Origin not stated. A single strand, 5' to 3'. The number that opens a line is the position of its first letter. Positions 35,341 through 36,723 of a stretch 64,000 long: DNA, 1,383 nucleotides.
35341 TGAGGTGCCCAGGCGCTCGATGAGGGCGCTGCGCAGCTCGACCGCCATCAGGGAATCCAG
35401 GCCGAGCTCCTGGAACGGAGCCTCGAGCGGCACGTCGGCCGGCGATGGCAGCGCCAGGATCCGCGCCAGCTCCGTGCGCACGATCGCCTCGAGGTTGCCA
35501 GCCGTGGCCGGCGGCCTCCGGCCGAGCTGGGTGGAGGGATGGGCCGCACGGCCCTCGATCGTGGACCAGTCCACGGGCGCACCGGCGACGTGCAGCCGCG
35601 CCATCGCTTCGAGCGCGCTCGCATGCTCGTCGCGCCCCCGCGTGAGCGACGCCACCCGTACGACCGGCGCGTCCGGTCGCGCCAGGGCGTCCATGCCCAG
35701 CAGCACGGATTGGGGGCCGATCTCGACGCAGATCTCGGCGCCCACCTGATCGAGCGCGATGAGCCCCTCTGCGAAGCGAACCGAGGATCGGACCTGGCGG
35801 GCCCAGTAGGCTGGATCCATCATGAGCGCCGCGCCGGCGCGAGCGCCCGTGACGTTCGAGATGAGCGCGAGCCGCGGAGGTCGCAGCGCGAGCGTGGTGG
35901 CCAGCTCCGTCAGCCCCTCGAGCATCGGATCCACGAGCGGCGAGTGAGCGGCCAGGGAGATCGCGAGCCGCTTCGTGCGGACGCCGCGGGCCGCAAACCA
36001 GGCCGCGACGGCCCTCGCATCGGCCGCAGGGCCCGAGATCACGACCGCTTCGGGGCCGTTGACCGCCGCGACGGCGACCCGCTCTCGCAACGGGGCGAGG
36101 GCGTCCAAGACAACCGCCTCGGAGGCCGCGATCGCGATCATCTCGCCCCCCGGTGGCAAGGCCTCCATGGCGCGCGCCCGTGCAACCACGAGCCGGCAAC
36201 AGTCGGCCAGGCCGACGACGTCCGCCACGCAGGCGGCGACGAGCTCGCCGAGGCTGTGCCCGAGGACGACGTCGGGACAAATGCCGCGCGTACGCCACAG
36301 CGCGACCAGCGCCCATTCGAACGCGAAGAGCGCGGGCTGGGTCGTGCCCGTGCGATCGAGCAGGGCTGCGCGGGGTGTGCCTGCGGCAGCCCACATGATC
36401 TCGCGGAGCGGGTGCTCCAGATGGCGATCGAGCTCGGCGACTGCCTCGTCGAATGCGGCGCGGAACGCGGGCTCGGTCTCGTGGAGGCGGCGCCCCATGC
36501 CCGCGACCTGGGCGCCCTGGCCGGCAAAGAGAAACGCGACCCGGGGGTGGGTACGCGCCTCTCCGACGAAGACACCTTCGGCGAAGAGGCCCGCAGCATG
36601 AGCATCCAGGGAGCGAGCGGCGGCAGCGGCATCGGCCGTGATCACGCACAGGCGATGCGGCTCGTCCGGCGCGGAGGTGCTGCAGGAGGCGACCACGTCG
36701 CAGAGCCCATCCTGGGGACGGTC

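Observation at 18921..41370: About 22.5-kb convergent two-operon biosynthetic locus combining FAAL/PKS chemistry with an OleA-OleC-OleD-type cassette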

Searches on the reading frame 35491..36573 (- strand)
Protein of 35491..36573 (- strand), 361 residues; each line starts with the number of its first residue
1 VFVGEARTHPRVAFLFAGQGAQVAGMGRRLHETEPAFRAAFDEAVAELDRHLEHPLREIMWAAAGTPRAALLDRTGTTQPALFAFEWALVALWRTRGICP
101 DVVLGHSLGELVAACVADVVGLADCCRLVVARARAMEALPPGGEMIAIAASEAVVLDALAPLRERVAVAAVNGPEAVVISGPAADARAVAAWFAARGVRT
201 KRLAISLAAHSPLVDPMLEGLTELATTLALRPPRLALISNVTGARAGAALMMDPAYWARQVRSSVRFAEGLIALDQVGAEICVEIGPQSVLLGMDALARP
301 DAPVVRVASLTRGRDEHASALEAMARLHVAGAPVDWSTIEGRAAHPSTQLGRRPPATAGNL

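Call 85: search_protein_families(library=pfam, proteins=[window:35491-36573:-], max_evalue=0.01)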
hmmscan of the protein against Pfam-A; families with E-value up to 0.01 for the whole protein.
seq(361 aa): 1 family
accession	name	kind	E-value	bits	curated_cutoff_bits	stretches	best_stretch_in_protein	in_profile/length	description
PF00698.26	Acyl_transf_1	-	2e-55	188.9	32.7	1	14-332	2-317/319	Acyl transferase domain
